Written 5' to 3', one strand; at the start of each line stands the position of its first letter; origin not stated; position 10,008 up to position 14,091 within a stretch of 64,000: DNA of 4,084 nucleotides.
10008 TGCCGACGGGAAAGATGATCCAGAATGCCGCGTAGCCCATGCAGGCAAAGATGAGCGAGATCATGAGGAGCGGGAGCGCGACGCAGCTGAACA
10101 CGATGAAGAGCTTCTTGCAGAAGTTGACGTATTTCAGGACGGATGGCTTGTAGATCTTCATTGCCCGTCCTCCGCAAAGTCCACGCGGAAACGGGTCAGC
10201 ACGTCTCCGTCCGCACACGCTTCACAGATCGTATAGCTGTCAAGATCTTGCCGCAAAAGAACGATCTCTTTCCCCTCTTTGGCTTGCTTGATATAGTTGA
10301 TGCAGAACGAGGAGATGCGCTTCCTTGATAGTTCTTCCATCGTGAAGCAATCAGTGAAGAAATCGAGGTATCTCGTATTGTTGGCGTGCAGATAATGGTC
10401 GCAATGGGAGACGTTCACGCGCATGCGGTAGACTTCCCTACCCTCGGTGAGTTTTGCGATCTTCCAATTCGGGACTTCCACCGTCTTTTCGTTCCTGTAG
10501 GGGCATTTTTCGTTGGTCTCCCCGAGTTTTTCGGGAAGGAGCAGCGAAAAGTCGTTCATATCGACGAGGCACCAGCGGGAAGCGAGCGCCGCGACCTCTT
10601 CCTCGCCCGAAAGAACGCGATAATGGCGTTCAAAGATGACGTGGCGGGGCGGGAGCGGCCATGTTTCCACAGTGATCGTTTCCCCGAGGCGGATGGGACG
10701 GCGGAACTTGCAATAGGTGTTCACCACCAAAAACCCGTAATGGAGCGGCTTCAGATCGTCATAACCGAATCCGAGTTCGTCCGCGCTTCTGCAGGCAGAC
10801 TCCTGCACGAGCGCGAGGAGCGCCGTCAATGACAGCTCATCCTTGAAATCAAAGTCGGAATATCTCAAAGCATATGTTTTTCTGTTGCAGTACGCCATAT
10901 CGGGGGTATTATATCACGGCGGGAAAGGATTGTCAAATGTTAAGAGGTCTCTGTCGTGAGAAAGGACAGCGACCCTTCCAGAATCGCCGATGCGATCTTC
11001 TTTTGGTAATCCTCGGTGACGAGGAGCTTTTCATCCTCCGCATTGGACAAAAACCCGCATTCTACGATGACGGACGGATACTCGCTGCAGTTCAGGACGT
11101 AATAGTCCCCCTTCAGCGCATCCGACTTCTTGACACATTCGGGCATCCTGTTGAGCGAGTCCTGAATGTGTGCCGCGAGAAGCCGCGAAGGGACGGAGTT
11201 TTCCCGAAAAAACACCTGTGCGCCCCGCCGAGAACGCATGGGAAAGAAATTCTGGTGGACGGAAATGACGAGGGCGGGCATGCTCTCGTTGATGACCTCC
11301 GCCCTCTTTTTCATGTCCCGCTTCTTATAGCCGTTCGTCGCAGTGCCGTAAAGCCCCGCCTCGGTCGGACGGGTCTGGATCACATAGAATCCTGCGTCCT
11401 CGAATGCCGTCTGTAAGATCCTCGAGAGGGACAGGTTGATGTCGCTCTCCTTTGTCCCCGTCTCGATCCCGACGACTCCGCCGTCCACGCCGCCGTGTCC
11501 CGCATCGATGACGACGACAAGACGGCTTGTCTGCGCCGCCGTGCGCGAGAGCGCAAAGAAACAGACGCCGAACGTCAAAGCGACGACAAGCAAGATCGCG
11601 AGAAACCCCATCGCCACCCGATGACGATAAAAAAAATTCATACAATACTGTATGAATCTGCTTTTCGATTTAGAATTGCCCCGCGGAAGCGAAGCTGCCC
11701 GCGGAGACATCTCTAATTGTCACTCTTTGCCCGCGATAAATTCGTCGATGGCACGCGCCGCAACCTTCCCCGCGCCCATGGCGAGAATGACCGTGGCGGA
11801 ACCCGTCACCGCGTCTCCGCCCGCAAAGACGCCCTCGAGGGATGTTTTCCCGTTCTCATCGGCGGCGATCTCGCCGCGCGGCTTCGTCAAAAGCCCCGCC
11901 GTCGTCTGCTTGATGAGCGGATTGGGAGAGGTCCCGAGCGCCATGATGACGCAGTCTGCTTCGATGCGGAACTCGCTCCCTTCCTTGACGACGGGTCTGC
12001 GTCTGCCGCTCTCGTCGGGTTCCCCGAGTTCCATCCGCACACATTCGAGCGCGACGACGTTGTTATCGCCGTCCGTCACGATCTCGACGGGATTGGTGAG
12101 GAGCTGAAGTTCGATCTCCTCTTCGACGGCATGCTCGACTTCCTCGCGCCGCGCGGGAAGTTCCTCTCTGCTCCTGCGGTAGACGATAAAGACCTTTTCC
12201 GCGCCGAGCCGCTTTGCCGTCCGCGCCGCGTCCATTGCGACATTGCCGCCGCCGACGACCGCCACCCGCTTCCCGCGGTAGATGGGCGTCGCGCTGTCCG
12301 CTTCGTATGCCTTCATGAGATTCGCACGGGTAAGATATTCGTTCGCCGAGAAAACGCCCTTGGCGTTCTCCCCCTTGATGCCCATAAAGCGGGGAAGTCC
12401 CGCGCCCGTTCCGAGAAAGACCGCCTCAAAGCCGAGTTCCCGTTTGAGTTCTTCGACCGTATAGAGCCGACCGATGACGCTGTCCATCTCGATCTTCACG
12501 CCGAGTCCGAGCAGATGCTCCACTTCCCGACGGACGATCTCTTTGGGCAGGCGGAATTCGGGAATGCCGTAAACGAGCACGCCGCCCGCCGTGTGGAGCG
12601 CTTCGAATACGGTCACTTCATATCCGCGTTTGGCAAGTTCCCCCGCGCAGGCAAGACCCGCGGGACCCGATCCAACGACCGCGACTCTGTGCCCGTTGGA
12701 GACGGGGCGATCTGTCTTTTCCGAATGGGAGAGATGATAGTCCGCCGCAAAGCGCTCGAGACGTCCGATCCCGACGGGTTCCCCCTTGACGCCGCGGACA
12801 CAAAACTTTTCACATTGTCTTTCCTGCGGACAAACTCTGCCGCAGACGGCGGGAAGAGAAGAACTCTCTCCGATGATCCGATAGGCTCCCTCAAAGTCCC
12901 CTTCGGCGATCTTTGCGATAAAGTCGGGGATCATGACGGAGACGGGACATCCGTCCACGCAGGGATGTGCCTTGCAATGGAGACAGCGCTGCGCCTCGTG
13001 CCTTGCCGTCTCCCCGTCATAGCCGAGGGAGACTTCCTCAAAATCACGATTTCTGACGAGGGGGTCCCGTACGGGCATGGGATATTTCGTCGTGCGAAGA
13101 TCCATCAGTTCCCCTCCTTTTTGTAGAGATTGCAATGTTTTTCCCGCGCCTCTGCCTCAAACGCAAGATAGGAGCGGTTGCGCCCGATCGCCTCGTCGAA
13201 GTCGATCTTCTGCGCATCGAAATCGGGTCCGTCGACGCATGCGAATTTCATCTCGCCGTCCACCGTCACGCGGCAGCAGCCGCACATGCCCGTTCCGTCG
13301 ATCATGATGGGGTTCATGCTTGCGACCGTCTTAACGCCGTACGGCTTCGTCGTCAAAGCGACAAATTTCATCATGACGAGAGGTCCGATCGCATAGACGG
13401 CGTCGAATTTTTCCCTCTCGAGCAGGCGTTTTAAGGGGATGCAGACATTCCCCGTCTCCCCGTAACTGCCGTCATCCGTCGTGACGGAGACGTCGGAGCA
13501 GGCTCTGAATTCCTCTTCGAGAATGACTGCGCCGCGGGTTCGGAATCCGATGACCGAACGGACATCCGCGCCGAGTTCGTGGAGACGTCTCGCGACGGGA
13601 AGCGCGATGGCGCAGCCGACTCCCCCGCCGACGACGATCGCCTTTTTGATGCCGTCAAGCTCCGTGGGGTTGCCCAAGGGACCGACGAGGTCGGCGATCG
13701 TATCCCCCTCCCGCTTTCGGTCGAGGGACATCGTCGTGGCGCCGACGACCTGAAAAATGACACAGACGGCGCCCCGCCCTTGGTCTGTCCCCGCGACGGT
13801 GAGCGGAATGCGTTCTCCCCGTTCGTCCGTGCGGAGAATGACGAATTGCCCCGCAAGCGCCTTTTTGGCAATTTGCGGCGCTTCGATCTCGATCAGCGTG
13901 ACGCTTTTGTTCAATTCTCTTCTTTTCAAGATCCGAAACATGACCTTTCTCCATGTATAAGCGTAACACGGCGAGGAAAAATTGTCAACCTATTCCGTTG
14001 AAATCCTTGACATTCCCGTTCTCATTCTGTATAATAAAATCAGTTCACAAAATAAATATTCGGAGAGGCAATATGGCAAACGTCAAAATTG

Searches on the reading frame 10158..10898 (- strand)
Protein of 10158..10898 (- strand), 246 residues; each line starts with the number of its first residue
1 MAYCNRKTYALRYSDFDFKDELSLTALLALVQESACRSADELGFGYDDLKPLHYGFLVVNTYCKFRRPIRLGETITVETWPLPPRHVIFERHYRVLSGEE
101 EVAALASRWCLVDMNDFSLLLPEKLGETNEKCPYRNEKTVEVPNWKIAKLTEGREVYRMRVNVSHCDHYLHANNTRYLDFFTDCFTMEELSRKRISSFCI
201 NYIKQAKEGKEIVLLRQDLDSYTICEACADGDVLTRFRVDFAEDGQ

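Call 45: search_protein_families(library=pfam, proteins=[window:10158-10898:-], max_evalue=0.00001)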
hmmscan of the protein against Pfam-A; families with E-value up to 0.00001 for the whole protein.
window:10158-10898:- (246 aa): 3 families
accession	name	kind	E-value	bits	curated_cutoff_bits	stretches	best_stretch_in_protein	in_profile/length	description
PF01643.23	Acyl-ACP_TE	-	3.2e-15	56.4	23.7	1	6-115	5-116/131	Acyl-ACP thioesterase N-terminal domain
PF20791.3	Acyl-ACP_TE_C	-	7.6e-09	36.1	21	1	153-218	6-71/101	Acyl-ACP thioesterase C-terminal domain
PF13279.12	4HBT_2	-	9.3e-09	36.2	25.5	0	14-144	4-116/122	Thioesterase-like superfamily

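Call 57: find_related_loci(query=window:10158-10898:-, collection=metagenome_contigs, flank=10000)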
Query window:10158-10898:- (246 aa) in metagenome_contigs; peptide patterns used: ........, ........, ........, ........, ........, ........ (x = any residue, [..] = any of these).
113 stretches matched a pattern; 7 encode a relative of the query (tblastn E <= 1e-3); 7 distinct loci.
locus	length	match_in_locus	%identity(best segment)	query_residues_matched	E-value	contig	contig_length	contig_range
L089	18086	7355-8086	64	3-246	3e-111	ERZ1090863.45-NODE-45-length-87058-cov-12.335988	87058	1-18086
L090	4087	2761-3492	62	3-246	4e-110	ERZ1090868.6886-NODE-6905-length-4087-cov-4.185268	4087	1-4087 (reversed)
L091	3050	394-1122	65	3-245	4e-112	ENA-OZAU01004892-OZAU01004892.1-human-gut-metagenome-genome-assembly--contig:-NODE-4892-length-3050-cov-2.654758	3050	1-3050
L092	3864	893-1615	62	3-243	4e-109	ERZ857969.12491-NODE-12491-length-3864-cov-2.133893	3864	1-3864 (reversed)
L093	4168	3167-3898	62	3-246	9e-109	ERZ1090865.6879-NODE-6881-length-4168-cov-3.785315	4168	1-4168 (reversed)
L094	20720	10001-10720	61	3-242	2e-105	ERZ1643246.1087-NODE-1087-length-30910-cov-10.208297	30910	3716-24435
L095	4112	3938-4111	72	3-60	2e-23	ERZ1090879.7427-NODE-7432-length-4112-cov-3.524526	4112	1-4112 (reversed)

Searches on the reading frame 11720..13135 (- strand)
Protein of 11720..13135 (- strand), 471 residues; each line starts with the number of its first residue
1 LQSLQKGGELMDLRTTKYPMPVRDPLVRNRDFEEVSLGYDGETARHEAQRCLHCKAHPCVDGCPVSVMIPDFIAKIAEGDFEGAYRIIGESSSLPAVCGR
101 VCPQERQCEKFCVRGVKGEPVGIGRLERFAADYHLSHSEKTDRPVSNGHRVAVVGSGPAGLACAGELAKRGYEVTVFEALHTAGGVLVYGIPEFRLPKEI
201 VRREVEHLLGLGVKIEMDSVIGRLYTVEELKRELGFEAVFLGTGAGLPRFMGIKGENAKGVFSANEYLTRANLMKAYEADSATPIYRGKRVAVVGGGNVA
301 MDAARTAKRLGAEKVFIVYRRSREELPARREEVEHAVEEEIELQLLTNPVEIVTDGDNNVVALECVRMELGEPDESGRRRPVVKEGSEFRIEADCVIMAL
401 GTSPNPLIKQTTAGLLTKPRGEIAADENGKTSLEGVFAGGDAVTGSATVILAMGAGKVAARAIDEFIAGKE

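Call 45: search_protein_families(library=pfam, proteins=[window:11720-13135:-], max_evalue=0.00001)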
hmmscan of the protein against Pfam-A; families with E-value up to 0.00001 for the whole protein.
window:11720-13135:- (471 aa): 8 families
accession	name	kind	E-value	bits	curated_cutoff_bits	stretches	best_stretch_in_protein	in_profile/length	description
PF14691.11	Fer4_20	-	3.7e-42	143.1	25.8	1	28-137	1-111/113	Dihydroprymidine dehydrogenase domain II, 4Fe-4S cluster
PF07992.20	Pyr_redox_2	-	1.4e-41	143.2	26.1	1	150-456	2-291/291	Pyridine nucleotide-disulphide oxidoreductase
PF00070.33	Pyr_redox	-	1.4e-13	51.5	22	1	290-363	1-77/82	Pyridine nucleotide-disulphide oxidoreductase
PF13738.12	Pyr_redox_3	-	2e-12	47.4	30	1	224-440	113-305/305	Pyridine nucleotide-disulphide oxidoreductase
PF13450.12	NAD_binding_8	-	1.1e-08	35.7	21.9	1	153-185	1-33/68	NAD(P)-binding Rossmann-like domain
PF12831.13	FAD_oxidored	-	1.2e-06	28.6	27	0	151-190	2-41/416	FAD dependent oxidoreductase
PF01946.23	Thi4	-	5.4e-06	26.2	26.2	0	151-215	20-84/235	Thi4 family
PF03486.20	HI0933_like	-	8.2e-06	25.9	50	0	150-184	2-36/244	HI0933-like protein Rossmann domain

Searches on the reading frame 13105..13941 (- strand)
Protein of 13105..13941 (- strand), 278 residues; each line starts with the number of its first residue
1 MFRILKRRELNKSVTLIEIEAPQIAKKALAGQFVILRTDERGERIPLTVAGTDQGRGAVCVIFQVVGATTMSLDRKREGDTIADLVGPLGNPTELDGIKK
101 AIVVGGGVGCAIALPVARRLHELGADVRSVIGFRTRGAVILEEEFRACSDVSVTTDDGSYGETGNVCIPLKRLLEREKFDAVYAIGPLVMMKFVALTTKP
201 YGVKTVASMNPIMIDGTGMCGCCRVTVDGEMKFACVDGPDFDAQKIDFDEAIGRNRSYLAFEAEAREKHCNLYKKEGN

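Call 45: search_protein_families(library=pfam, proteins=[window:13105-13941:-], max_evalue=0.00001)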
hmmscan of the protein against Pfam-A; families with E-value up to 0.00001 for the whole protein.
window:13105-13941:- (278 aa): 1 family
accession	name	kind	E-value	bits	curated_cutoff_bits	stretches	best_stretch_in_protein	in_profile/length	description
PF10418.14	DHODB_Fe-S_bind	-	2.6e-12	46.7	23.9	1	210-246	1-40/41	Iron-sulfur cluster binding domain of dihydroorotate dehydrogenase B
